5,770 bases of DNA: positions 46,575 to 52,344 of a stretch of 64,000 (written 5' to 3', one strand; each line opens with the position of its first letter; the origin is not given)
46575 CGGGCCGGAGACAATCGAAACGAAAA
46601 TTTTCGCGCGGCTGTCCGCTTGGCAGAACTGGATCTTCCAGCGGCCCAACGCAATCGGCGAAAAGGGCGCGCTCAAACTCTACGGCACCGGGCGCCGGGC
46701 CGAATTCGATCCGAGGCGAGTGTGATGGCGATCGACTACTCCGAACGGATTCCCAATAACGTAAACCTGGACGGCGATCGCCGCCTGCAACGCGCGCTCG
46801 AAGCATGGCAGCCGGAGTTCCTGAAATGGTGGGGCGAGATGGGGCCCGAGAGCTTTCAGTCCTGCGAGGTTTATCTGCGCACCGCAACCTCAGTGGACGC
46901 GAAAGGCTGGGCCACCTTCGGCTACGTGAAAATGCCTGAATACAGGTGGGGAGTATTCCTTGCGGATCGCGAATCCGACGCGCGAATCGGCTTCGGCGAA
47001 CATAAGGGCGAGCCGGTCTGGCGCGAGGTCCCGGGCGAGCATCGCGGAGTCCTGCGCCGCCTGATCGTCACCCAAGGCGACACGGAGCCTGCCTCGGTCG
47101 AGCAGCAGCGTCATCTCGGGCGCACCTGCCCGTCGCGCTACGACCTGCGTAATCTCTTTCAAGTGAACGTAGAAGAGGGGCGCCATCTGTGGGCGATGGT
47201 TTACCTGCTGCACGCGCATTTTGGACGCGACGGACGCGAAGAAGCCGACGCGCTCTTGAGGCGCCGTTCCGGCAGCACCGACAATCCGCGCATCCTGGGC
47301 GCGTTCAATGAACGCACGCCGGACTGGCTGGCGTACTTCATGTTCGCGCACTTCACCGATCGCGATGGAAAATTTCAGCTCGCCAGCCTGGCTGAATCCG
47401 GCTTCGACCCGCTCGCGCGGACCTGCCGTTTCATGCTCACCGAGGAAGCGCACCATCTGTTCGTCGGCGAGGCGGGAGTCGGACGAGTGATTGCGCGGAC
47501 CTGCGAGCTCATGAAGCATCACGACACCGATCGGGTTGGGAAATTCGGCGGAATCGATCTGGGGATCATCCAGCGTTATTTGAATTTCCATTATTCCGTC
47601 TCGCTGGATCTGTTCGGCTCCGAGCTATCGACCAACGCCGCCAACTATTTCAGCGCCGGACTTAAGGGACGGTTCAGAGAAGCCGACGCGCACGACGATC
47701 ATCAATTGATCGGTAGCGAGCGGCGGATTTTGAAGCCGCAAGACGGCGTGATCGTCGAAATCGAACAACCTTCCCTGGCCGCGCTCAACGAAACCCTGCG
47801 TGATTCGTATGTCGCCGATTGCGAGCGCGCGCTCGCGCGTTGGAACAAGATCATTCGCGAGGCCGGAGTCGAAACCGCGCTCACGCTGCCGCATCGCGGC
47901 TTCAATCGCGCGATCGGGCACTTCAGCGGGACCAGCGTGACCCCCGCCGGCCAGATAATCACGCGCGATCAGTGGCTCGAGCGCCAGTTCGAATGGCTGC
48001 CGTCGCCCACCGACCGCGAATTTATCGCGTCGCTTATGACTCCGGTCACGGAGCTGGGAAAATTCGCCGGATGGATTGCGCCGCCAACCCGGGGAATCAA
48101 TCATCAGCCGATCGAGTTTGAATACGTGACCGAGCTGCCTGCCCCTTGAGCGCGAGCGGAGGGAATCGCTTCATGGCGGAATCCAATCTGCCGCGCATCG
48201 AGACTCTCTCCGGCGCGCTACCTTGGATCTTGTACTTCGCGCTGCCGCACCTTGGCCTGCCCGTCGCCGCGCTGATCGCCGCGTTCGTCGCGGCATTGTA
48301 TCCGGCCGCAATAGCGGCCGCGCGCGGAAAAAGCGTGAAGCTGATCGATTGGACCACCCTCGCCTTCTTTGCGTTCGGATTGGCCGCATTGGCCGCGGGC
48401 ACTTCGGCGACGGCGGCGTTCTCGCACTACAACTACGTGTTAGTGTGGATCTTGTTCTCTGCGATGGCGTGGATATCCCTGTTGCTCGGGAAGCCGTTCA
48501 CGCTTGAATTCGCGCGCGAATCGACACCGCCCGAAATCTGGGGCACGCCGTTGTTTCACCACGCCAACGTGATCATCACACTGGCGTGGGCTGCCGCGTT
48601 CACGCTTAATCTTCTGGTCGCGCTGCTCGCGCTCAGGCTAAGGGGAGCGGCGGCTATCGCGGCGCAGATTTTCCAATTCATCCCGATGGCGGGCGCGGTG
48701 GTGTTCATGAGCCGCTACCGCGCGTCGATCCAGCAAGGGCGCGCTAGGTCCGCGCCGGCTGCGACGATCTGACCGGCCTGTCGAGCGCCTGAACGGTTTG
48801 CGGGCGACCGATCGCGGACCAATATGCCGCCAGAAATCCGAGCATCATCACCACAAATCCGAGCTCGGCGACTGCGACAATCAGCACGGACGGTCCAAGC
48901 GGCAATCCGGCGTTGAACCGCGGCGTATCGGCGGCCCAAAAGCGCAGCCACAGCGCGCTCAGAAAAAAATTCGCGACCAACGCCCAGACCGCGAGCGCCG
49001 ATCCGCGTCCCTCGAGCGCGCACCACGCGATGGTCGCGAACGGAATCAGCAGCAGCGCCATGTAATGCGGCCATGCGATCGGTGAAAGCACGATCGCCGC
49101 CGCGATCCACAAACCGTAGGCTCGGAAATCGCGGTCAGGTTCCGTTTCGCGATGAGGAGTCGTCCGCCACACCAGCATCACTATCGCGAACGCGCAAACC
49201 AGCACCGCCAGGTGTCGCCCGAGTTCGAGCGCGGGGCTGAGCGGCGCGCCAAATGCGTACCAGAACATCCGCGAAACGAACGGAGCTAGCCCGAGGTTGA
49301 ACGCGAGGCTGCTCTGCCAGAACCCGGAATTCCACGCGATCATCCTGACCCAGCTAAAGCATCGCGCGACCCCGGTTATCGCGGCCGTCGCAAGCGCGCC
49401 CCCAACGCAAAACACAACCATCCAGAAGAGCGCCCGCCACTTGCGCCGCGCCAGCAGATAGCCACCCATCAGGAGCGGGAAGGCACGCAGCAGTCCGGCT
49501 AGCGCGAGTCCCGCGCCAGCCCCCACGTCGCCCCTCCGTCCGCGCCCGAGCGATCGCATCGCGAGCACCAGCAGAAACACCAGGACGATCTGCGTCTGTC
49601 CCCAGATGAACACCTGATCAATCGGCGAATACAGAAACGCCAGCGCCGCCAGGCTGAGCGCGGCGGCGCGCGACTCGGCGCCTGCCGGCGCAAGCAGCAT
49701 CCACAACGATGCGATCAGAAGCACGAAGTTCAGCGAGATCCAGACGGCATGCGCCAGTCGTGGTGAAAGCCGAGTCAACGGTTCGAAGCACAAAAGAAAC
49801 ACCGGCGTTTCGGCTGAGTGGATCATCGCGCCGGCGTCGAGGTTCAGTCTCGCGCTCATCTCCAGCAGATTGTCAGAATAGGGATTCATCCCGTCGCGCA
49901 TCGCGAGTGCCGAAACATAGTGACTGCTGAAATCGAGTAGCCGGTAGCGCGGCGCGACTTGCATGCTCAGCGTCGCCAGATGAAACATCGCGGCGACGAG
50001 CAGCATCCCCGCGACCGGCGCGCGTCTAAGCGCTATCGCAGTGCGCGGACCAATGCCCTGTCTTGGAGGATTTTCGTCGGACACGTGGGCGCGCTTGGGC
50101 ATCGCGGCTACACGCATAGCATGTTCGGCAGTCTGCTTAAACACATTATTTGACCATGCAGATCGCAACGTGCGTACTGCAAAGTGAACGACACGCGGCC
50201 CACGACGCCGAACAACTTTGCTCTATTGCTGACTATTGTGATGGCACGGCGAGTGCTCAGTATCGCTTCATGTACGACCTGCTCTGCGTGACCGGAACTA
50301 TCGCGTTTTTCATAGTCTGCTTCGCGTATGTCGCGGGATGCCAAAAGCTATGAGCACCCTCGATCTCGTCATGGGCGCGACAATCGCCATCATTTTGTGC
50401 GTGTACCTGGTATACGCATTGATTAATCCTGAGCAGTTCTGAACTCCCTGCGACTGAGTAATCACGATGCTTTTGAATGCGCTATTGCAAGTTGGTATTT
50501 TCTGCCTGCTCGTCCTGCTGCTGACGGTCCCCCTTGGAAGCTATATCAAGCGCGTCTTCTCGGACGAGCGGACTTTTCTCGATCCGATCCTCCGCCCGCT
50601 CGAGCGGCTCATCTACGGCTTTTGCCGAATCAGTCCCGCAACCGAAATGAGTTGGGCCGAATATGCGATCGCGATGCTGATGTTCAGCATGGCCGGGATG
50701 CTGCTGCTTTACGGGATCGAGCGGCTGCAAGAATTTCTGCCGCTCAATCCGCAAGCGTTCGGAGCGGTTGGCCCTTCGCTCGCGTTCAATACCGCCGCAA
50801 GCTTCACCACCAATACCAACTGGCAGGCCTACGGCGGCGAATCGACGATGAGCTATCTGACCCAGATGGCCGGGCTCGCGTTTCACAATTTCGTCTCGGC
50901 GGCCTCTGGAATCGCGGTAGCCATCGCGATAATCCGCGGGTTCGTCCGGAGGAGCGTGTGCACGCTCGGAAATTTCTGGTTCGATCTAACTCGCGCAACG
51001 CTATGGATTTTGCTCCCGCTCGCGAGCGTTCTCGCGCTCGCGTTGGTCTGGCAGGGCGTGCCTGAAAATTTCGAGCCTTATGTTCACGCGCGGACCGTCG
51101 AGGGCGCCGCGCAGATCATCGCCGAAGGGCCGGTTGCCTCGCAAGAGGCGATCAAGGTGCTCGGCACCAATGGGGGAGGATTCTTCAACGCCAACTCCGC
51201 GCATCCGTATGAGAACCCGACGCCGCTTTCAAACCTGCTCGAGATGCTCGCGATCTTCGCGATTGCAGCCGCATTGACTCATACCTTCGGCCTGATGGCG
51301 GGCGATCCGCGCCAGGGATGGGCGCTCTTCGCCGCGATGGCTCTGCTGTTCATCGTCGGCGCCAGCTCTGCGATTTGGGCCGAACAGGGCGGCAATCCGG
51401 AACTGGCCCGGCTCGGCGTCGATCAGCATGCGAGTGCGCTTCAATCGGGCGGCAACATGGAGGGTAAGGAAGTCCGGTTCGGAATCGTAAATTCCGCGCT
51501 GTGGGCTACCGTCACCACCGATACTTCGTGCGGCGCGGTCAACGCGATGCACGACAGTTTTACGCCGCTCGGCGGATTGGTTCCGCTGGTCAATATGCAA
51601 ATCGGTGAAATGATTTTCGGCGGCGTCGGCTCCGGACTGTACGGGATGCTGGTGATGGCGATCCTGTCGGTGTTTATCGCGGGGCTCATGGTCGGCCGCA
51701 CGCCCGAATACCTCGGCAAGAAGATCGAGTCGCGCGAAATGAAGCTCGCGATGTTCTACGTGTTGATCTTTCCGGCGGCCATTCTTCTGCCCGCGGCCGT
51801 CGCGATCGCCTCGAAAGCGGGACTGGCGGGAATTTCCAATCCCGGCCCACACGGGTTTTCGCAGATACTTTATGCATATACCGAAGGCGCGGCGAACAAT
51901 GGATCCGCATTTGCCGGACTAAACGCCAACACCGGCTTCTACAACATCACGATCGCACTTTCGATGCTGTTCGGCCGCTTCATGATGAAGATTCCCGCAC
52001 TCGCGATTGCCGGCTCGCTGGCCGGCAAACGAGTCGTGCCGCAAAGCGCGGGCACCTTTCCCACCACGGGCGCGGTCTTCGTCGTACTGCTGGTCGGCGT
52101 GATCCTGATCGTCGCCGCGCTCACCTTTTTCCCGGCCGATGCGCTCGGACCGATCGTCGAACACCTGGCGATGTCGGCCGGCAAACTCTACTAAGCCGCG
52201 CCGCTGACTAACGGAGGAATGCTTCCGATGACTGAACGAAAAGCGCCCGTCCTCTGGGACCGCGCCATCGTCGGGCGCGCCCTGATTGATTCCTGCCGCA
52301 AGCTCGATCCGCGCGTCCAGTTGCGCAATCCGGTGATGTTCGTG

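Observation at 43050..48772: Orphan boxC-boxB pair (aerobic benzoyl-CoA epoxide pathway), tightly coupled to a GH5 glycosidase upstream and an unknown membrane protein downstream, with no boxA or benzoate-CoA ligase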

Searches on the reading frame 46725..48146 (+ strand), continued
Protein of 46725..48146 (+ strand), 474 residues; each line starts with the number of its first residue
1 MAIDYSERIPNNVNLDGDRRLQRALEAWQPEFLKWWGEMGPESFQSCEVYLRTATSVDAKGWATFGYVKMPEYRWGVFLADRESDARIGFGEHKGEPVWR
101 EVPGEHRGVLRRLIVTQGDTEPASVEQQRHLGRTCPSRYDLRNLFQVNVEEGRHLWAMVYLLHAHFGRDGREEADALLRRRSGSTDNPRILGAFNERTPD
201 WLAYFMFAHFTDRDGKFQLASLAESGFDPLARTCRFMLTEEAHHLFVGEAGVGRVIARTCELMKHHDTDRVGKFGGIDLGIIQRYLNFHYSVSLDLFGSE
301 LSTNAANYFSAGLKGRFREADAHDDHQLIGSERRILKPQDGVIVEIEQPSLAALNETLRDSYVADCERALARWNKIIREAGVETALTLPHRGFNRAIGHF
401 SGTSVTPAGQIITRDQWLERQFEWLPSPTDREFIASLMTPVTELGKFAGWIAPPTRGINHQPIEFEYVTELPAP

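Call 57: find_encoding_contigs(protein=P0391, flank=10000, max_places=1)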
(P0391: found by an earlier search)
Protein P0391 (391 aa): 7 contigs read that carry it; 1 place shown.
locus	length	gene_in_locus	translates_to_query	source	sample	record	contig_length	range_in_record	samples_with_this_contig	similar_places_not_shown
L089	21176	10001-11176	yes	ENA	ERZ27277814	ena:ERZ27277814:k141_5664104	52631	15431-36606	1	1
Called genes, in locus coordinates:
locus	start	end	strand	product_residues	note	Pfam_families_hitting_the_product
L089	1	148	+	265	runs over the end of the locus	PF00378:ECH_1, PF16113:ECH_2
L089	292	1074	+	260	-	PF00378:ECH_1, PF16113:ECH_2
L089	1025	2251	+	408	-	PF02771:Acyl-CoA_dh_N, PF02770:Acyl-CoA_dh_M, PF00441:Acyl-CoA_dh_1, PF08028:Acyl-CoA_dh_2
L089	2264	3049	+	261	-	PF00106:adh_short, PF23441:SDR, PF13561:adh_short_C2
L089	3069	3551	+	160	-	-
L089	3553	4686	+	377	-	PF02515:CoA_transf_3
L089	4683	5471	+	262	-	PF00106:adh_short, PF08659:KR, PF13561:adh_short_C2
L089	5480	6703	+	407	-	PF02515:CoA_transf_3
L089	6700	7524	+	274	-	PF00378:ECH_1, PF16113:ECH_2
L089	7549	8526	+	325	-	PF03401:TctC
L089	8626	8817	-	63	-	PF13459:Fer4_15, PF13370:Fer4_13 (weak)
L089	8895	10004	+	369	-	PF08240:ADH_N, PF16912:Glu_dehyd_C, PF00107:ADH_zinc_N, PF13602:ADH_zinc_N_2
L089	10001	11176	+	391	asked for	PF12797:Fer4_2 (faint), PF12837:Fer4_6 (faint), PF14697:Fer4_21 (weak), PF12838:Fer4_7, PF13187:Fer4_9 (weak), PF00037:Fer4 (weak), PF00175:NAD_binding_1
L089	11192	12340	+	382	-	PF02515:CoA_transf_3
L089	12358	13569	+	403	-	PF00067:p450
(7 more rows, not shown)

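Call 60: search_protein_families(library=pfam, proteins=[L050:11911-13155:-, L050:13156-14376:-, L058:6635-8077:+, L038:4630-5607:+, L038:5744-6511:+, L039:11664-12179:+, L039:12204-13862:+, L040:11579-12241:-, L037:11431-12117:-, L062:11514-13535:-], max_evalue=0.00001)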
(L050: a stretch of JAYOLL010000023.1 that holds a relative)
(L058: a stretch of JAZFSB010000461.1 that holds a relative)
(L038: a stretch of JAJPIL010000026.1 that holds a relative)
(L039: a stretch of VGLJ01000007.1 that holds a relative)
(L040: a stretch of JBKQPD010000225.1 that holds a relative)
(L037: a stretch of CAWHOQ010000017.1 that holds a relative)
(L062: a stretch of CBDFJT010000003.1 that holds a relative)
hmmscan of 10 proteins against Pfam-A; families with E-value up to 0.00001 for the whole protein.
L050:11911-13155:- (414 aa): 1 family
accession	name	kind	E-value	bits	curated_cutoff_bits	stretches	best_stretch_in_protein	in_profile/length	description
PF08007.18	JmjC_2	-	2.3e-25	89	22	1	123-237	2-126/127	JmjC domain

L050:13156-14376:- (406 aa): 2 families
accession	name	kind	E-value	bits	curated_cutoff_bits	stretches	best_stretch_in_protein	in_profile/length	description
PF01494.25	FAD_binding_3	-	6.7e-19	68.7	22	1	19-338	4-320/349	FAD binding domain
PF01266.30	DAO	-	1.4e-06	28.5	27.9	0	19-53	2-36/353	FAD dependent oxidoreductase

L058:6635-8077:+ (480 aa): 1 family
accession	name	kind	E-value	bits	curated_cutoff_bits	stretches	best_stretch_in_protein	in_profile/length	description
PF01425.27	Amidase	-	1.9e-64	218.8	27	1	72-459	2-445/445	Amidase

L038:4630-5607:+ (325 aa): 3 families
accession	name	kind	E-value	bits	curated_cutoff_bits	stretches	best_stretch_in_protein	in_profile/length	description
PF00561.26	Abhydrolase_1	-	1.2e-31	110.7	25.8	1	26-306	1-245/245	alpha/beta hydrolase fold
PF12697.13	Abhydrolase_6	-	3.9e-22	80.4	26.3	1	28-311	1-216/217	Alpha/beta hydrolase family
PF12146.15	Hydrolase_4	-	9.5e-13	48.4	27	1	27-144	6-126/239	Serine aminopeptidase, S33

L038:5744-6511:+ (255 aa): 1 family
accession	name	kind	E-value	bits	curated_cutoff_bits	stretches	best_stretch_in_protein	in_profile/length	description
PF22790.2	YkoP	-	2.8e-29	102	27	1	64-237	5-183/183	YkoP domain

L039:11664-12179:+ (171 aa): 0 families

L039:12204-13862:+ (552 aa): 0 families

L040:11579-12241:- (220 aa): 0 families

L037:11431-12117:- (228 aa): 0 families

L062:11514-13535:- (673 aa): 1 family
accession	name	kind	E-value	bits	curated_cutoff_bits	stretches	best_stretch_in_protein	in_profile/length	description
PF02538.19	Hydantoinase_B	-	2.1e-150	502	26.8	1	5-528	1-518/519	Hydantoinase B/oxoprolinase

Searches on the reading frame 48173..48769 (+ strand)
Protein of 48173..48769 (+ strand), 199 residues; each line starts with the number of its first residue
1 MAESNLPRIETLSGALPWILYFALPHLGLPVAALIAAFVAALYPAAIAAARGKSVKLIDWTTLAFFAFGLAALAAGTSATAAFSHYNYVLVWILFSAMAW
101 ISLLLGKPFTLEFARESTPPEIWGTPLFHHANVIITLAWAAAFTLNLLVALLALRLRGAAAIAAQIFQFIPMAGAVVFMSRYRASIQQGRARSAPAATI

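Call 7: search_protein_families(library=pfam, proteins=[window:48173-48769:+], max_evalue=0.01)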
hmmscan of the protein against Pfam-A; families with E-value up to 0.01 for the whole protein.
window:48173-48769:+ (199 aa): 0 families

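Call 8: search_protein_families(library=ncbifam, proteins=[window:48173-48769:+], max_evalue=0.01)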
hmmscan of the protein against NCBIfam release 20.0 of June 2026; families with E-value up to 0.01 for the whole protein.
window:48173-48769:+ (199 aa): 1 family
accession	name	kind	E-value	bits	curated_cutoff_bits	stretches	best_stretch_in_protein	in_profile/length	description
NF041646.1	VC0807_fam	subfamily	1e-06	28.5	65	1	13-154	9-160/189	VC0807 family protein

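Call 74: predict_structure(protein=window:48173-48769:+)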
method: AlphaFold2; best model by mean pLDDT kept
length: 199 residues; sequences in the alignment: 1
mean_pLDDT: 61.1   pTM: 0.29
mean pLDDT of the five models: 61.1, 52.9, 49.6, 49.5, 45.8
residues with pLDDT >= 90: 3; 70-90: 28; 50-70: 141; < 50: 27
segments of 3 or more residues with pLDDT < 50: 1-3, 54-57, 79-83, 85-88, 106-108, 110-112
pLDDT, mean of each block of 10 residues (from residue 1): 53 60 59 63 61 48 54 52 49 53 51 54 61 63 64 67 68 84 88 69
secondary structure, 60 per line:
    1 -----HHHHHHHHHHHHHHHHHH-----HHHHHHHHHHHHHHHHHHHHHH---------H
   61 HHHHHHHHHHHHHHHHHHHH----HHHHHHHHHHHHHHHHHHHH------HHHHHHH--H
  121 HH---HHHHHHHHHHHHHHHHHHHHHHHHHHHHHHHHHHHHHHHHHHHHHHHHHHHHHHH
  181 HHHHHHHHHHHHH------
elements in order: H6-23 H29-50 H60-80 H85-104 H111-117 H126-193

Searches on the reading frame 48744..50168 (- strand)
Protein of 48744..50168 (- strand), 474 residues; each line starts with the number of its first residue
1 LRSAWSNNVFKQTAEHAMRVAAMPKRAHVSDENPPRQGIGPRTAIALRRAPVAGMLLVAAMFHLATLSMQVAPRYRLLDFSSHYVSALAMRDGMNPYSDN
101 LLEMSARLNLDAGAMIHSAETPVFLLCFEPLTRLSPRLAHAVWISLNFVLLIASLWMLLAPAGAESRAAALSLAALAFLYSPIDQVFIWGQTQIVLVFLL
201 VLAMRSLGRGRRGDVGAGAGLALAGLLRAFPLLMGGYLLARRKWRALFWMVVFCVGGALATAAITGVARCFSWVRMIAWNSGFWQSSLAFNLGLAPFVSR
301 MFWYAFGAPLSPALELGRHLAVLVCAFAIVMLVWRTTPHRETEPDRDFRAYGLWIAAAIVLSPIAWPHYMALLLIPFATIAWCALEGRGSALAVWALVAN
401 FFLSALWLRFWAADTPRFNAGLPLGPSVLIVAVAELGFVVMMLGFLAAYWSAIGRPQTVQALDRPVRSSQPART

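Call 10: search_protein_families(library=ncbifam, proteins=[window:48744-50168:-], max_evalue=0.001)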
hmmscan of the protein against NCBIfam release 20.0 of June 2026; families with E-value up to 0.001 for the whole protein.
window:48744-50168:- (474 aa): 0 families

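Call 11: search_protein_families(library=pfam, proteins=[window:48744-50168:-], max_evalue=0.001)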
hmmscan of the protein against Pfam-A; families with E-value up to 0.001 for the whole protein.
window:48744-50168:- (474 aa): 1 family
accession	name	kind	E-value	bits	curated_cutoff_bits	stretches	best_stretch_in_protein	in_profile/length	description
PF09594.16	GT87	-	1e-23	84.8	25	1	122-363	5-237/237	Glycosyltransferase family 87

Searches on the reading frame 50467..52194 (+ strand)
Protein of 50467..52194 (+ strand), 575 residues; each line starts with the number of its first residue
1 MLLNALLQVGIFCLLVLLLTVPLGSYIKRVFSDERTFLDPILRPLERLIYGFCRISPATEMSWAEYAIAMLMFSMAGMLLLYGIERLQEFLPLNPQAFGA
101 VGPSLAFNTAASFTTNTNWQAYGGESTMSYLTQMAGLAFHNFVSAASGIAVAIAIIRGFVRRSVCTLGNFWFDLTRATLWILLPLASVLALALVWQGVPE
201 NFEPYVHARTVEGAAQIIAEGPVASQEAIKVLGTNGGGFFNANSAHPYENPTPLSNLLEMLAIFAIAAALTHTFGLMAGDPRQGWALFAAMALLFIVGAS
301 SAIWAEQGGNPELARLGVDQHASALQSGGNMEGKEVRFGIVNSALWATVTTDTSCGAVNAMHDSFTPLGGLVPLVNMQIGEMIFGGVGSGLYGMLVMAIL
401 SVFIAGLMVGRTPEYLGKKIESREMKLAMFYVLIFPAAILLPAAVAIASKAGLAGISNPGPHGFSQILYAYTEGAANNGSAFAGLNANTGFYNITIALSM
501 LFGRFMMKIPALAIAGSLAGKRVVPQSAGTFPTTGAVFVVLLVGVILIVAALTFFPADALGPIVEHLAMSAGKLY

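Call 10: search_protein_families(library=ncbifam, proteins=[window:50467-52194:+], max_evalue=0.001)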
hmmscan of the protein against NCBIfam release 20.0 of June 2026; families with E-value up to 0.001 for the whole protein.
window:50467-52194:+ (575 aa): 1 family
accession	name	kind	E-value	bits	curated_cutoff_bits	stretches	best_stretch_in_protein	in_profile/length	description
TIGR00680.1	kdpA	equivalog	1.7e-240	799.4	387.7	1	1-568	1-561/563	potassium-transporting ATPase subunit KdpA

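Call 11: search_protein_families(library=pfam, proteins=[window:50467-52194:+], max_evalue=0.001)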
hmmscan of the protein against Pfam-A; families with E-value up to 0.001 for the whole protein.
window:50467-52194:+ (575 aa): 1 family
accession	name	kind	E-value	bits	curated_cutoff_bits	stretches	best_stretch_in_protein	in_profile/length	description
PF03814.21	KdpA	-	5.8e-247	820.7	22.6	1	11-567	2-548/548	Potassium-transporting ATPase A subunit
